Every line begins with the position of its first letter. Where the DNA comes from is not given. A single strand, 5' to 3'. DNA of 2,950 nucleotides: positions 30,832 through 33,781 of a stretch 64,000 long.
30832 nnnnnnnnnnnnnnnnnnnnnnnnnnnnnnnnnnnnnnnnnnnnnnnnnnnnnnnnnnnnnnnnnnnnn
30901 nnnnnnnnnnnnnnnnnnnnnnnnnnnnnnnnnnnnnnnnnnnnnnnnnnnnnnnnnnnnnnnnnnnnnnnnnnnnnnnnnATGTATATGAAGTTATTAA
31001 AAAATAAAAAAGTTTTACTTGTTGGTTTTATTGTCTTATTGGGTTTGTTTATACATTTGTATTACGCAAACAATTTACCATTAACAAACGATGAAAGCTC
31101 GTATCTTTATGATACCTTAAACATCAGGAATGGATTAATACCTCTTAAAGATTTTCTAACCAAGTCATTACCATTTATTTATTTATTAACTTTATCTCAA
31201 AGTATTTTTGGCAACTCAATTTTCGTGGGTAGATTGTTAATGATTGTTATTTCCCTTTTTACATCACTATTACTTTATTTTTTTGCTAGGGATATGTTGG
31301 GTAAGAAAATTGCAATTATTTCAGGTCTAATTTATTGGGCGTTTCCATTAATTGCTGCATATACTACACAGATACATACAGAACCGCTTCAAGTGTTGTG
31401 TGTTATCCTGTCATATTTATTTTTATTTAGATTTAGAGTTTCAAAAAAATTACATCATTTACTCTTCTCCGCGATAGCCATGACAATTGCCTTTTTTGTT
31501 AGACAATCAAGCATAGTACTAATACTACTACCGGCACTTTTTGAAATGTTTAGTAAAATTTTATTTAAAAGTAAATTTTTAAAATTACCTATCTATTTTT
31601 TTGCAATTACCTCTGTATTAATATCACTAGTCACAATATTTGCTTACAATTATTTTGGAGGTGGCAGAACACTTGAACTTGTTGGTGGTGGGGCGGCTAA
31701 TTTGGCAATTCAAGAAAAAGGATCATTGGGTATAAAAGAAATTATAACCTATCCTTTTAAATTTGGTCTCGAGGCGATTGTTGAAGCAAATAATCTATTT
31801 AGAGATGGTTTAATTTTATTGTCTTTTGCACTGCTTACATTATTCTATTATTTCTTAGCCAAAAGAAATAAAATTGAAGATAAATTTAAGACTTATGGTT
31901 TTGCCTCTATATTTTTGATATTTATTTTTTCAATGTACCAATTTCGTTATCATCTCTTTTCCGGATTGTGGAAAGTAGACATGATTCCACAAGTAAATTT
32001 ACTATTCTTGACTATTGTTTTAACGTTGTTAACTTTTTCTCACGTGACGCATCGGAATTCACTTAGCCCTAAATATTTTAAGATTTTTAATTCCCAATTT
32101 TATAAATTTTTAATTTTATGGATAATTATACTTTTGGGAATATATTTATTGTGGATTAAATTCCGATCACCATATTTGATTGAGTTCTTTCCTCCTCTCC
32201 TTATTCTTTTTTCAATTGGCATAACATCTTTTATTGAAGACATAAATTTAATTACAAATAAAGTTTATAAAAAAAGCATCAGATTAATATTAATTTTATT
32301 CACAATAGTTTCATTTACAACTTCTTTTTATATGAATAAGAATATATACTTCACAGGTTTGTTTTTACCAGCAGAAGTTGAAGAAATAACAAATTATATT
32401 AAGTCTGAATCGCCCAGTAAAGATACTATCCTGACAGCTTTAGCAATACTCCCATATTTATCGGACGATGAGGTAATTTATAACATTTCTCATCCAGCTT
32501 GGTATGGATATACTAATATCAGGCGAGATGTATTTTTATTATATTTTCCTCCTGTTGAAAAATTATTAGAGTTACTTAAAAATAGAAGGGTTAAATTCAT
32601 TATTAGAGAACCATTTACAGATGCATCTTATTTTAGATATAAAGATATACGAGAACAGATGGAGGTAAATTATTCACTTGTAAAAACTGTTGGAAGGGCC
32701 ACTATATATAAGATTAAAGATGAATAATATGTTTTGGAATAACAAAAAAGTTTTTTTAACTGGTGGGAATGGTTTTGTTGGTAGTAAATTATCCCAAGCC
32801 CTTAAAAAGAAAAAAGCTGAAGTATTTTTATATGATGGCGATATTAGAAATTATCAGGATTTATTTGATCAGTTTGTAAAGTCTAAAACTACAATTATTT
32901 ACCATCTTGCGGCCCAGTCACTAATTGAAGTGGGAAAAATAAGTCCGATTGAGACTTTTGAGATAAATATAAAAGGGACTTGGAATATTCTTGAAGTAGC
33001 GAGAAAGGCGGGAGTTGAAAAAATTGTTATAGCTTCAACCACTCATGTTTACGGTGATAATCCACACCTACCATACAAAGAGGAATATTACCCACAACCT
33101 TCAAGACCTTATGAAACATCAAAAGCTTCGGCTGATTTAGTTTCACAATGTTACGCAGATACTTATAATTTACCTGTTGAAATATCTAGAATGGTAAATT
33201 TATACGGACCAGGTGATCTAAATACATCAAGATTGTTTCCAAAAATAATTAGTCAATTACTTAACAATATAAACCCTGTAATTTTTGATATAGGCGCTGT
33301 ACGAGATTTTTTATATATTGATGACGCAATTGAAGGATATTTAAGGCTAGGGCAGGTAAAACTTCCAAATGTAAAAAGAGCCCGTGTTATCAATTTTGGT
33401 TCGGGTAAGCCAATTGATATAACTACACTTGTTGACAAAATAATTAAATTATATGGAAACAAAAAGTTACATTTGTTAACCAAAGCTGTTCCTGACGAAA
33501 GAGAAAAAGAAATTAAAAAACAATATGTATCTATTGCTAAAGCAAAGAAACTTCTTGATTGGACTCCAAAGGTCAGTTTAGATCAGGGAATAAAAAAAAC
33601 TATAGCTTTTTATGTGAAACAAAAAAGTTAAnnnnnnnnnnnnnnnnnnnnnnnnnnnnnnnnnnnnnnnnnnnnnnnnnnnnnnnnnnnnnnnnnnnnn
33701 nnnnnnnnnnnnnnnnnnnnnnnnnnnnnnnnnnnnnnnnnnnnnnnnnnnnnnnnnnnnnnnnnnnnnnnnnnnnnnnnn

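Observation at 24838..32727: Tandem duplication of a three-gene module: methyltransferase, membrane protein A, GT-C B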

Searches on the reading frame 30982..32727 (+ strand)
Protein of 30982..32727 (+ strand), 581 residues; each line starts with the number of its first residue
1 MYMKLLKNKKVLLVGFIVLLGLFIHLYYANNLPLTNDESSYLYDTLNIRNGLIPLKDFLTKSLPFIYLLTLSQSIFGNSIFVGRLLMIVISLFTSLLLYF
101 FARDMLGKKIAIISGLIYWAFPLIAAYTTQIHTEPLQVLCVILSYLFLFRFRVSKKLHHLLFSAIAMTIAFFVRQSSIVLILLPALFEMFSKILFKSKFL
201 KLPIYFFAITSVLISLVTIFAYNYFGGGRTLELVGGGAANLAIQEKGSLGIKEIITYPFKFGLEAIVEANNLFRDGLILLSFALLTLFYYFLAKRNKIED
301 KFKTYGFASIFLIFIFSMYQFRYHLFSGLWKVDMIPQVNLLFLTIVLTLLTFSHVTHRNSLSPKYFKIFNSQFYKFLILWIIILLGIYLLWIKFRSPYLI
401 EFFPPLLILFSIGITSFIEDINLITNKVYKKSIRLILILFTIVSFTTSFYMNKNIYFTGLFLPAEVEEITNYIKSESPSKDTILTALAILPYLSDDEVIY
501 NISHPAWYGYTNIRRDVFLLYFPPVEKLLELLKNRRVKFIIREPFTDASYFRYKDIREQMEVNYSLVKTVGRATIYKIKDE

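Call 6: search_protein_families(library=pfam, proteins=[window:30982-32727:+], max_evalue=0.01)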
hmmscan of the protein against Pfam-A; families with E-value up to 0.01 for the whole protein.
window:30982-32727:+ (581 aa): 1 family
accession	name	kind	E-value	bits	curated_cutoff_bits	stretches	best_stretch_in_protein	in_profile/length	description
PF13231.12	PMT_2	-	9.1e-16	58.9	26.1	1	66-212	7-154/160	Dolichyl-phosphate-mannose-protein mannosyltransferase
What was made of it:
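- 30982..32727 (+): B', a 581 aa paralogue of B (GT-C, PMT_2 type). It has 26 sites that are fixed but different from the B clade. Pfam PMT_2 58.9 bits (call 6).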

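Call 28: find_homologous_proteins(query=window:30982-32727:+)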
Query window:30982-32727:+ (581 aa): 6 proteins with E <= 0.001 among 8000 candidates.
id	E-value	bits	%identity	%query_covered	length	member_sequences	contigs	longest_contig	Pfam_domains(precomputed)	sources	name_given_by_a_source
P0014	0.0e+0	1238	100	100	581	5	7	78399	PF13231.13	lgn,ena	-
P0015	5.1e-165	569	47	97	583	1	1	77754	PF13231.13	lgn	-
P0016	4.1e-144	500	46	100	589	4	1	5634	PF13231.13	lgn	-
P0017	1.1e-138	482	43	99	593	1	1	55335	PF13231.13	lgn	-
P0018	8.6e-94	334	36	100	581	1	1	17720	PF13231.13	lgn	-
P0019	2.4e-87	312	35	99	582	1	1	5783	PF13231.13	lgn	-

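Call 29: find_encoding_contigs(protein=P0018, flank=10000, max_places=2)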
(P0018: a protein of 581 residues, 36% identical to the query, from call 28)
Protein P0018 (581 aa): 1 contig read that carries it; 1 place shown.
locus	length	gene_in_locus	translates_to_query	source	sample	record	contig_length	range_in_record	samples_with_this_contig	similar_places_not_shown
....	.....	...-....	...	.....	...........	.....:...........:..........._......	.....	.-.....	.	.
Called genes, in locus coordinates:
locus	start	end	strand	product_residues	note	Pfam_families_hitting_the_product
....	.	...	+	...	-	?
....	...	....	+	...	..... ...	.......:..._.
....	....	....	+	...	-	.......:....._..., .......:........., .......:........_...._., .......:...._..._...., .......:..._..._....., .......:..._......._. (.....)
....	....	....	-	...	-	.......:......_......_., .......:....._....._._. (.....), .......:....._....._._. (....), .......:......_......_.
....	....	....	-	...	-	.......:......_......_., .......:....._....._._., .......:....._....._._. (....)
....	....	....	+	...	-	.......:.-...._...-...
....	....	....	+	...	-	-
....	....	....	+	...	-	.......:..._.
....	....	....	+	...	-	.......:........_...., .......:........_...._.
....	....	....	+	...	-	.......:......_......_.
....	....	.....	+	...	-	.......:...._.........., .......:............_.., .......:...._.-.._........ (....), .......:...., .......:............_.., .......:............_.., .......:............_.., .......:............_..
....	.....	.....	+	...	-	-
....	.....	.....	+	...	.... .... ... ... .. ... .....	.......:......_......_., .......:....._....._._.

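Call 73: search_protein_families(library=ncbifam, proteins=[window:30982-32727:+], max_evalue=0.001)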
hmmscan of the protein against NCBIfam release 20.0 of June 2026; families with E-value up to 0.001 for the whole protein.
window:30982-32727:+ (581 aa): 0 families

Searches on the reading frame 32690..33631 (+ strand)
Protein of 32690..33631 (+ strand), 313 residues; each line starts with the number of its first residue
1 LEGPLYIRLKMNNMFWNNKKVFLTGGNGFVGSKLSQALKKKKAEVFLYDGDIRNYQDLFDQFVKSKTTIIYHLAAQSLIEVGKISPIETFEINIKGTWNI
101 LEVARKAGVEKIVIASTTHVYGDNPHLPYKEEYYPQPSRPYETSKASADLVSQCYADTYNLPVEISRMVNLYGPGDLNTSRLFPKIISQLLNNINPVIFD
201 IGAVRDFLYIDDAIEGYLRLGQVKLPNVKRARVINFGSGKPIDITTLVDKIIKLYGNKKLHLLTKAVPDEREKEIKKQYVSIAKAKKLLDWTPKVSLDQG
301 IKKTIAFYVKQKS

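Call 6: search_protein_families(library=pfam, proteins=[window:32690-33631:+], max_evalue=0.01)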
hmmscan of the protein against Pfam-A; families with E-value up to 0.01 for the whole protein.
window:32690-33631:+ (313 aa): 7 families
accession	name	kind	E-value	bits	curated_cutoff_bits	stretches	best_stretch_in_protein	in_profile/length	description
PF16363.11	GDP_Man_Dehyd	-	1.2e-44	153.5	27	1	41-304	50-332/332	GDP-mannose 4,6 dehydratase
PF01370.27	Epimerase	-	5.3e-43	147.6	20.9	1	21-222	1-226/240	NAD dependent epimerase/dehydratase family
PF02719.21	Polysacc_synt_2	-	2.2e-12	47.2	20.2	1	35-117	44-128/293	Polysaccharide biosynthesis protein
PF04321.23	RmlD_sub_bind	-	3.5e-12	46.4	27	1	20-149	2-133/287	RmlD substrate binding domain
PF01073.25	3Beta_HSD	-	4.6e-12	46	22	1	47-176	49-186/280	3-beta hydroxysteroid dehydrogenase/isomerase family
PF07993.18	NAD_binding_4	-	4.7e-07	29.6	20.1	1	64-179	86-218/258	Male sterility protein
PF13460.12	NAD_binding_10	-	0.0011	19.3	27.2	1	41-147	37-126/184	NAD(P)H-binding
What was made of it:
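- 32690..33631 (+): SDR-type NDP-sugar 4,6-dehydratase/epimerase, a recurrent downstream neighbour of A-B pairs. Pfam GDP_Man_Dehyd/Epimerase E 1e-44 (call 6).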

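Call 73: search_protein_families(library=ncbifam, proteins=[window:32690-33631:+], max_evalue=0.001)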
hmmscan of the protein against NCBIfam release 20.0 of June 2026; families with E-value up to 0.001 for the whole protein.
window:32690-33631:+ (313 aa): 26 families (the best 25 are shown)
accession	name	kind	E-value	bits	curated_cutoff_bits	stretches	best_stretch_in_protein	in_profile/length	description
TIGR04180.1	EDH_00030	hypoth_equivalog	3e-43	148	475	1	40-295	46-296/297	NAD-dependent 4,6-dehydratase LegB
TIGR02622.1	CDP_4_6_dhtase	equivalog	8.1e-43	146.9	278.45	1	46-309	57-331/352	CDP-glucose 4,6-dehydratase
TIGR01181.1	dTDP_gluc_dehyt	equivalog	1.7e-38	132.5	365.1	1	41-312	48-315/321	dTDP-glucose 4,6-dehydratase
TIGR01179.1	galE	equivalog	1.1e-28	100.1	262.3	1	42-308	46-325/332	UDP-glucose 4-epimerase GalE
NF011728.1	PRK15181.1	equivalog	2.5e-23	82.7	760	1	45-313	71-342/348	Vi polysaccharide biosynthesis UDP-N-acetylglucosaminuronic acid C-4 epimerase TviC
NF007490.0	PRK10084.1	subfamily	2e-21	76.4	649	1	49-311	56-337/361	dTDP-glucose 4,6-dehydratase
NF007582.0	PRK10217.1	equivalog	1.2e-20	74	698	1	50-311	58-334/355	dTDP-glucose 4,6-dehydratase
NF007956.0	PRK10675.1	subfamily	1.4e-19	70.5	394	1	44-148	51-156/338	UDP-glucose 4-epimerase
NF047922.1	GDPFucSynFcl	equivalog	5.4e-19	68.8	500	1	18-312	2-305/308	GDP-L-fucose synthase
TIGR02197.1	heptose_epim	equivalog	3.6e-16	59.2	274.6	1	56-309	53-314/316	ADP-glyceromanno-heptose 6-epimerase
TIGR01472.1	gmd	equivalog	5.8e-16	58.6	415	1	37-303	48-333/342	GDP-mannose 4,6-dehydratase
NF042423.1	oxyalk_red_Shew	equivalog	4.5e-14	52.3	580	1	19-268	9-267/331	2-alkyl-3-oxoalkanoate reductase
NF043036.1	ErythonDh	equivalog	2.7e-13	49.8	325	1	44-286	53-296/321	D-erythronate dehydrogenase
NF005998.1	PRK08125.1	equivalog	3.1e-13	49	777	1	43-308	360-649/649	bifunctional UDP-4-amino-4-deoxy-L-arabinose formyltransferase/UDP-glucuronic acid oxidase ArnA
TIGR03466.1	HpnA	hypoth_equivalog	1.4e-12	47.1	367.65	1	20-216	2-212/327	hopanoid-associated sugar epimerase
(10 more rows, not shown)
